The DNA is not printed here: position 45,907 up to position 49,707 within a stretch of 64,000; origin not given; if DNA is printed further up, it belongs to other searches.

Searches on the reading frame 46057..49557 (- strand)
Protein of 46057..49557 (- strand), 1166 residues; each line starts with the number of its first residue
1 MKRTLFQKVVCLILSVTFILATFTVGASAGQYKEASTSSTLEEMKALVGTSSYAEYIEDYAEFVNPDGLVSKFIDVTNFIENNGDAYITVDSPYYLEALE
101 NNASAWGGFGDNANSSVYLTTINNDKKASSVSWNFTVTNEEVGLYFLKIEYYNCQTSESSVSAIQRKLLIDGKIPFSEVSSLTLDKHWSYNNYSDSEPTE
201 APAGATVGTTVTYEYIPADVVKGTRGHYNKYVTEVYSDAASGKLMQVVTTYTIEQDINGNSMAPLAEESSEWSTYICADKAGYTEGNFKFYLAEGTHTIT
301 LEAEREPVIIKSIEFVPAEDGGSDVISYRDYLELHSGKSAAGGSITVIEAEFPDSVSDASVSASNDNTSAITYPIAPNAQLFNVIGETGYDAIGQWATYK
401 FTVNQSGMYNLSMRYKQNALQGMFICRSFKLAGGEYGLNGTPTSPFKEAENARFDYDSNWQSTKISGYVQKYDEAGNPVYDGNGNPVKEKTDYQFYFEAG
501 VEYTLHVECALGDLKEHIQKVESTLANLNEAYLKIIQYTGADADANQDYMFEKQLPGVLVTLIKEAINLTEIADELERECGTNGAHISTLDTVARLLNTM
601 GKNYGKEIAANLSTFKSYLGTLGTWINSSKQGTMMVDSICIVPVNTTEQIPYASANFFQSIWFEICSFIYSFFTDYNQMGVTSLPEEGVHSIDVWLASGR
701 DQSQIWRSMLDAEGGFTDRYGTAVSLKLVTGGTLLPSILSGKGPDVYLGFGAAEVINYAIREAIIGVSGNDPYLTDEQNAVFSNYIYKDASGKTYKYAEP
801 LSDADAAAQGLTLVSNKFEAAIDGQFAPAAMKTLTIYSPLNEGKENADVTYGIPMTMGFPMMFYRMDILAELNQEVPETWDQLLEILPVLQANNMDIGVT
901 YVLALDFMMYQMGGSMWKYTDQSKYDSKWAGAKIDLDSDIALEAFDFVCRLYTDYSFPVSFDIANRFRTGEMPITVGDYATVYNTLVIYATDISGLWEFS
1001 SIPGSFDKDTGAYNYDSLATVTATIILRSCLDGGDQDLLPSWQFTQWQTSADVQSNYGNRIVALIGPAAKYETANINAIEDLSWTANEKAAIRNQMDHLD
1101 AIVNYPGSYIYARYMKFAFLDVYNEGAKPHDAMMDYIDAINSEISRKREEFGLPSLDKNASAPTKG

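Call 5: search_protein_families(library=pfam, proteins=[window:46057-49557:-], max_evalue=0.1)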
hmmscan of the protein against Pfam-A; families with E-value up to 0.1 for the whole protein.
window:46057-49557:- (1166 aa): 1 family
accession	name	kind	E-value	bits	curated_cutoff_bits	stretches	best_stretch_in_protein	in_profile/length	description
PF23665.1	CDCP1_CUB_6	-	0.05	13.6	27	1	114-163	13-66/115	CDCP1 CUB domain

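Call 6: search_protein_families(library=ncbifam, proteins=[window:46057-49557:-], max_evalue=0.1)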
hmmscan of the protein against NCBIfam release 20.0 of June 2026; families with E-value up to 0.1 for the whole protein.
window:46057-49557:- (1166 aa): 0 families

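Call 16: search_solved_structures(query=window:46057-49557:-, max_evalue=1)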
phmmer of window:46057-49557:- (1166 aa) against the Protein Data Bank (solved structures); distinct sequences matched with E-value up to 1: 10.
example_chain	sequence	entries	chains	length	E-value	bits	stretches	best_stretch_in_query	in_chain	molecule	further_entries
8vqk_A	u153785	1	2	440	0.0003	22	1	846-982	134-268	Putative ABC transporter periplasmic-binding protein YcjN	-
5ysb_A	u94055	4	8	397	0.031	15.3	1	849-906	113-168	Lin1841 protein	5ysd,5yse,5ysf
8gkd_A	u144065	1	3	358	0.031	15.3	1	88-145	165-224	SGNH hydrolase-type esterase domain-containing protein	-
8gld_A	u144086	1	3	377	0.034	15.2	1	88-145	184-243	SGNH hydrolase-type esterase domain-containing protein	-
1eu8_A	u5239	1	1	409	0.18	12.8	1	838-896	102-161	TREHALOSE/MALTOSE BINDING PROTEIN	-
3vxb_A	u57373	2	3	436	0.22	12.5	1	850-891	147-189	Putative sugar-binding lipoprotein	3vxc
1ed3_B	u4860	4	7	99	0.34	11.9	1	150-202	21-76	BETA-2-MICROGLOBULIN | BETA 2-MICROGLOBULIN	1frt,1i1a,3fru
1kjm_B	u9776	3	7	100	0.34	11.8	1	150-202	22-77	beta-2-Microglobulin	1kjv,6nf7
3uor_A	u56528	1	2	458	0.66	10.9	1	849-891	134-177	ABC transporter sugar binding protein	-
7ehp_A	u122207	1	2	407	0.77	10.7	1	850-894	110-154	chitin oligosaccahride binding protein NagB1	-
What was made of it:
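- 46057..49557 (-): Giant secreted solute-binding protein (1166 aa). It has N-terminal repeated beta-sandwich-like modules and a C-terminal sugar-SBP domain. Residues 846-982 match SBP YcjN at E = 3e-4 (call 16).
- On Type I (CUT1-like) ABC carbohydrate importer cassette: It has weak direct hits to sugar SBPs (call 16).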
